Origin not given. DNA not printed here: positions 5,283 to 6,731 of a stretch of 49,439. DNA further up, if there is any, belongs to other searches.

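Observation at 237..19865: HdrB-less HdrA/MvhD(Sec)/Flx-like modules interleaved with a TusA-DsrE-YeeE-rhodanese sulfur relay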

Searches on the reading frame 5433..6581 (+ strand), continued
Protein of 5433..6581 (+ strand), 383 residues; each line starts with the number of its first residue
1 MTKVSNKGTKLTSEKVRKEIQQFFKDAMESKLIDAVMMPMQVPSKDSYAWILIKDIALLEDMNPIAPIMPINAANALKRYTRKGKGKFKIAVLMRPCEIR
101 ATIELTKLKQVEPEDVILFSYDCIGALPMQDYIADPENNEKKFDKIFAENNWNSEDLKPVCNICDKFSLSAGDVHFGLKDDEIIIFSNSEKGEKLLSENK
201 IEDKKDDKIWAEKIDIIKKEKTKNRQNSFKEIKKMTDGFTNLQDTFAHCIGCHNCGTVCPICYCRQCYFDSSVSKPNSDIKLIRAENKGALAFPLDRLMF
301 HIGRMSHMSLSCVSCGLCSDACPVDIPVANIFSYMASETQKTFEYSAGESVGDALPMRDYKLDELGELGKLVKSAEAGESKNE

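Call 68: search_protein_families(library=pfam, proteins=[L017:12884-13291:+, L017:13314-14189:+, L017:14189-15454:+, L017:15473-17320:+, L017:17342-19108:+], max_evalue=0.000001)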
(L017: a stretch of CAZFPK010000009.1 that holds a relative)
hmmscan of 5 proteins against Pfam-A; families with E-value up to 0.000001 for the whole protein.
L017:12884-13291:+ (136 aa): 2 families
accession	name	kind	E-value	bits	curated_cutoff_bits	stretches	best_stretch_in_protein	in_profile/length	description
PF13183.11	Fer4_8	-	2.4e-08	34.8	27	1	29-90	2-68/68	4Fe-4S dicluster domain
PF13534.11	Fer4_17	-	3.7e-08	34.2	22.2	1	31-91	1-61/61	4Fe-4S dicluster domain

L017:13314-14189:+ (292 aa): 1 family
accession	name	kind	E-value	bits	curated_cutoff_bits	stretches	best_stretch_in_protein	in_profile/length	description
PF02754.22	CCG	-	2.1e-17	63.4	20.6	1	150-237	3-85/85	Cysteine-rich domain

L017:14189-15454:+ (422 aa): 4 families
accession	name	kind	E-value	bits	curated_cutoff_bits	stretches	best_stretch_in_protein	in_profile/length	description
PF01257.25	2Fe-2S_thioredx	-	3.4e-43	147.4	24.8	1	280-422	2-144/145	Thioredoxin-like [2Fe-2S] ferredoxin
PF13450.12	NAD_binding_8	-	4.3e-09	36.9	21.9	1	145-183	1-39/68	NAD(P)-binding Rossmann-like domain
PF12831.13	FAD_oxidored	-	9.1e-08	32.2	27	1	144-180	3-39/416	FAD dependent oxidoreductase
PF00890.30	FAD_binding_2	-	6.1e-07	29.4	20.4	1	143-179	2-38/414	FAD binding domain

L017:15473-17320:+ (616 aa): 8 families
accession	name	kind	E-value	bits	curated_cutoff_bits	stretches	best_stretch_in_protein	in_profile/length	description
PF01512.22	Complex1_51K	-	4.4e-45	153.7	31.2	1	179-350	1-149/150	Nuo51 FMN-binding domain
PF10589.14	NADH_4Fe-4S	-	2.9e-32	110.8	23.5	1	461-545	1-85/85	NADH-ubiquinone oxidoreductase-F iron-sulfur binding region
PF00037.32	Fer4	-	3.1e-11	43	21.1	1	594-615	3-24/24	4Fe-4S binding domain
PF14697.11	Fer4_21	-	1.6e-08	34.9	35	1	564-614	3-57/59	4Fe-4S dicluster domain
PF12797.12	Fer4_2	-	4.2e-08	33.1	24.5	0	592-610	3-21/22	4Fe-4S binding domain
PF10531.15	SLBB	-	3e-07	30.6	27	1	374-422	2-53/55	SLBB domain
PF12837.12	Fer4_6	-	3.5e-07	30.3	25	0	594-614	4-24/24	4Fe-4S binding domain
PF13237.11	Fer4_10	-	8.9e-07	29.2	25.5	1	563-609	3-52/53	4Fe-4S dicluster domain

L017:17342-19108:+ (589 aa): 9 families
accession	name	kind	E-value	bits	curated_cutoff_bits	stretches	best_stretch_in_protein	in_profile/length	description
PF00037.32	Fer4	-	2.4e-18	65.6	21.1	1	519-539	3-23/24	4Fe-4S binding domain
PF12838.12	Fer4_7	-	1.5e-17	64.2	27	2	127-183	1-52/52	4Fe-4S dicluster domain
PF13484.11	Fer4_16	-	6e-13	49.8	30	0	169-187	2-20/66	4Fe-4S double cluster binding domain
PF13510.11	Fer2_4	-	4.4e-11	43.1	22.8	1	7-73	7-74/82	2Fe-2S iron-sulfur cluster binding domain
PF13237.11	Fer4_10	-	5.8e-11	42.6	25.5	0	519-565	4-52/53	4Fe-4S dicluster domain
PF12797.12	Fer4_2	-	2e-10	40.3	24.5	0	519-536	5-22/22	4Fe-4S binding domain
PF14697.11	Fer4_21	-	3.4e-10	40.3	35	1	124-185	4-58/59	4Fe-4S dicluster domain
PF13187.11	Fer4_9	-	1.6e-09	38.1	27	0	524-568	2-50/52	4Fe-4S dicluster domain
PF12837.12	Fer4_6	-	8.5e-09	35.4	25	0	519-538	4-23/24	4Fe-4S binding domain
